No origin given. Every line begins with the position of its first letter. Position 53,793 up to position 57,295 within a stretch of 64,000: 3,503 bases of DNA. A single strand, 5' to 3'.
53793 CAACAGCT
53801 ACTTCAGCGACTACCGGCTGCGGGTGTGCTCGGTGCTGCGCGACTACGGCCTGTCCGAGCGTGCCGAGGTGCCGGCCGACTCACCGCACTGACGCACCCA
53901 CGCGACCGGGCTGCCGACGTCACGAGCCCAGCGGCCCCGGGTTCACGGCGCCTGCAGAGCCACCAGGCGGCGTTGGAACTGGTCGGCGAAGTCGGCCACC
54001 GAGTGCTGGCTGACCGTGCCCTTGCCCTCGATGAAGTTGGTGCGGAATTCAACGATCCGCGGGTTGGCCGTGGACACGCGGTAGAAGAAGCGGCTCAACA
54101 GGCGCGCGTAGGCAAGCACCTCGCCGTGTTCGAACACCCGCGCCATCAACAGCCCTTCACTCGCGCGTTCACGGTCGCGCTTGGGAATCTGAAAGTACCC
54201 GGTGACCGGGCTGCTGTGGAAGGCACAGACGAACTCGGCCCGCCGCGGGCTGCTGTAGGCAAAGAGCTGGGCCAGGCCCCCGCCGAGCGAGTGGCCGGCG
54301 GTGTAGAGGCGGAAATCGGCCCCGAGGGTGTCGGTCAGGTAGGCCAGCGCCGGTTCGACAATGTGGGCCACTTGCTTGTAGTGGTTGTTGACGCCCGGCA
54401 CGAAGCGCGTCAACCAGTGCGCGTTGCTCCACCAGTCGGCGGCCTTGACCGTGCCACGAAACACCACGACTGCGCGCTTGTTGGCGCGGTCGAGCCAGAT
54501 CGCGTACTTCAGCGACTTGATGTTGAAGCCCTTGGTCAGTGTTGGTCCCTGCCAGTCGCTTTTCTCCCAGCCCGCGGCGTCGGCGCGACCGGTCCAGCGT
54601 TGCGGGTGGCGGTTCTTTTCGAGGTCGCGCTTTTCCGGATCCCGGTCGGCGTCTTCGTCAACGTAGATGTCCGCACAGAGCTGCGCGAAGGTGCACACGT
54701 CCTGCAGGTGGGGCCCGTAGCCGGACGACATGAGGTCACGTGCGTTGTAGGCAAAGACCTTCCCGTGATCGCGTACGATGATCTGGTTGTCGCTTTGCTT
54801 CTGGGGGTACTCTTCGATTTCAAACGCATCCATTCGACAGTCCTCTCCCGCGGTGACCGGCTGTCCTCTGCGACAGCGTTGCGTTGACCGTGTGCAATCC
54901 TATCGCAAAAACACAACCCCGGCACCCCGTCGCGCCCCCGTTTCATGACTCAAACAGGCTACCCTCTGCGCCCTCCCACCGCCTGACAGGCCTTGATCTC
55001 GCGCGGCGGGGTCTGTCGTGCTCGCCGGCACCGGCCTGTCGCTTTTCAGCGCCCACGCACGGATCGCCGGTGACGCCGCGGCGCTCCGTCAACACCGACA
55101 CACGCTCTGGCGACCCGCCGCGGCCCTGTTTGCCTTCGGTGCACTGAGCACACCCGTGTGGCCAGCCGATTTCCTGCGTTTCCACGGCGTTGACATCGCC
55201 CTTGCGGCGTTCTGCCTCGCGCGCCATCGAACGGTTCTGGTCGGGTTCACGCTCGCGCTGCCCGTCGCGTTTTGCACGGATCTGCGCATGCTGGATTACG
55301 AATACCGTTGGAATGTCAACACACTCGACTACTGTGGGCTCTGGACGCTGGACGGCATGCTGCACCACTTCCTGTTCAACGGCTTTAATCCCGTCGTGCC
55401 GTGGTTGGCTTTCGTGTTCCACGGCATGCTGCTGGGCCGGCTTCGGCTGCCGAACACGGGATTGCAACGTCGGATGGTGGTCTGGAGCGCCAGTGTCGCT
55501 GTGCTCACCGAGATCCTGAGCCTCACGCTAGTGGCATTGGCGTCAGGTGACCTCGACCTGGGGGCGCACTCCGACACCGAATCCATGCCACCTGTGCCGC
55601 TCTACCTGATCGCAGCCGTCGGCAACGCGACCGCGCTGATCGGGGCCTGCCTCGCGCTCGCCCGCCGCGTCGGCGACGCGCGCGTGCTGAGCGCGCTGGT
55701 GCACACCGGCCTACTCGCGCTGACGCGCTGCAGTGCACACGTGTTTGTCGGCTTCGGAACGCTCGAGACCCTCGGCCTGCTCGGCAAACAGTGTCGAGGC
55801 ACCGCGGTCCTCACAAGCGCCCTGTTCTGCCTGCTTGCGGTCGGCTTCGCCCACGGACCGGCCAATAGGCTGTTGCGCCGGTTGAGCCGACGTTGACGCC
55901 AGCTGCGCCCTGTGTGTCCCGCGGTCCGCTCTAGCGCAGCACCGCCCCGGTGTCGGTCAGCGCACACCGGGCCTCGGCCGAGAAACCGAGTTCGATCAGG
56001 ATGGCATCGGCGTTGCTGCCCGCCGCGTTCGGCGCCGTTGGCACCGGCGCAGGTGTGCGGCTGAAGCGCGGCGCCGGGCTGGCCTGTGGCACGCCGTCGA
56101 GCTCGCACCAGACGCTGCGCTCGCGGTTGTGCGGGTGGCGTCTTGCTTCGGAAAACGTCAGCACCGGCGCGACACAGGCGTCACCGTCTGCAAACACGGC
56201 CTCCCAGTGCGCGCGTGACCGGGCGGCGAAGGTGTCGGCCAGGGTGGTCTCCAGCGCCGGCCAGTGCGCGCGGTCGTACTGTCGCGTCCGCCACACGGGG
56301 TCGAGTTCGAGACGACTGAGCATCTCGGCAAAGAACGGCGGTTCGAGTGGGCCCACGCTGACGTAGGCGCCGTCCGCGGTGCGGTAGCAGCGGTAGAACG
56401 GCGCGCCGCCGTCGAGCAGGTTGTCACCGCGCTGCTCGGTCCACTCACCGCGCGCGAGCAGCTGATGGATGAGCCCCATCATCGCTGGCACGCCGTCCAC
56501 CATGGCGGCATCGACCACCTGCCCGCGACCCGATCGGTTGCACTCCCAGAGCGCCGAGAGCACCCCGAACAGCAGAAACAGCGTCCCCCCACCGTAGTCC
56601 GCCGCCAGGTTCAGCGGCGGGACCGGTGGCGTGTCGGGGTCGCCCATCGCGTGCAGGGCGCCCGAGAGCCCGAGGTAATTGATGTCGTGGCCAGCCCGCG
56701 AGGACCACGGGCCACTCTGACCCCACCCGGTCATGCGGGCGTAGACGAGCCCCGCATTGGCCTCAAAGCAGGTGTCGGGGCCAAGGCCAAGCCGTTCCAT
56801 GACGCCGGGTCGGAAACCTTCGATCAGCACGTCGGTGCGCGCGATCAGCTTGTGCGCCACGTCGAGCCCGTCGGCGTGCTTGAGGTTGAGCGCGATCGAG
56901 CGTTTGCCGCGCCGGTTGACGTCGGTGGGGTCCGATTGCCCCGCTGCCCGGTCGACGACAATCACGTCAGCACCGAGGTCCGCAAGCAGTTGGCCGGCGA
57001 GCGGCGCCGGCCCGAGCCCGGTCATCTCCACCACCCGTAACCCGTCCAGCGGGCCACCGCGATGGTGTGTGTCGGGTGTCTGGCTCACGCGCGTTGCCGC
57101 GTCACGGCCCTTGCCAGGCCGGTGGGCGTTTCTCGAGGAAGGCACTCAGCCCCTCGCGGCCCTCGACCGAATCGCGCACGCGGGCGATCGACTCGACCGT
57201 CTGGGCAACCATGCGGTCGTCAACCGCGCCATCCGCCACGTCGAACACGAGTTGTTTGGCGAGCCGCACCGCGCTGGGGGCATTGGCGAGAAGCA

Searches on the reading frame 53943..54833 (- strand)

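Call 32: search_protein_families(library=pfam, proteins=[window:53943-54833:-], max_evalue=0.001)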
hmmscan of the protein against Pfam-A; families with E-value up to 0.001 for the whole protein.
window:53943-54833:- (296 aa): 1 family
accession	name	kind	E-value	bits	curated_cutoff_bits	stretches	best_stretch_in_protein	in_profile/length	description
PF01764.32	Lipase_3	-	3.6e-06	27.4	22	1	122-194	1-83/140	Lipase (class 3)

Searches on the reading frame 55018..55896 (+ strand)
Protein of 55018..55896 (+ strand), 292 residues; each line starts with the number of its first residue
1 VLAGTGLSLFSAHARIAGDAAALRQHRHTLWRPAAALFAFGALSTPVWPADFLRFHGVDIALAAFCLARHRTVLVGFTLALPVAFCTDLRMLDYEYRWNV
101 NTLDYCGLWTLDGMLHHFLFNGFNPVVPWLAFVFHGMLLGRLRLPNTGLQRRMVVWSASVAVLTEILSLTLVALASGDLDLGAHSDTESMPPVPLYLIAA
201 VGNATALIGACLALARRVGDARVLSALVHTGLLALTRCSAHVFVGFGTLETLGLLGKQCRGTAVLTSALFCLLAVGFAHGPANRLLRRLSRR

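Call 32: search_protein_families(library=pfam, proteins=[window:55018-55896:+], max_evalue=0.001)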
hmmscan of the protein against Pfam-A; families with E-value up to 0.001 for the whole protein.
window:55018-55896:+ (292 aa): 1 family
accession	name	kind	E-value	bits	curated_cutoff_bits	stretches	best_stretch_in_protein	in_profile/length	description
PF07786.18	HGSNAT_cat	-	0.00095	19.2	22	1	53-157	104-196/222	Heparan-alpha-glucosaminide N-acetyltransferase, catalytic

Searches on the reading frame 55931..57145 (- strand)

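Call 32: search_protein_families(library=pfam, proteins=[window:55931-57145:-], max_evalue=0.001)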
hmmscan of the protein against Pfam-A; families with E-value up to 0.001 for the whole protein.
window:55931-57145:- (404 aa): 1 family
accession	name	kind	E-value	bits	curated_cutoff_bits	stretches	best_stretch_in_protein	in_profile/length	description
PF02515.22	CoA_transf_3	-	2.6e-79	267.5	23.3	1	33-372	1-359/366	CoA-transferase family III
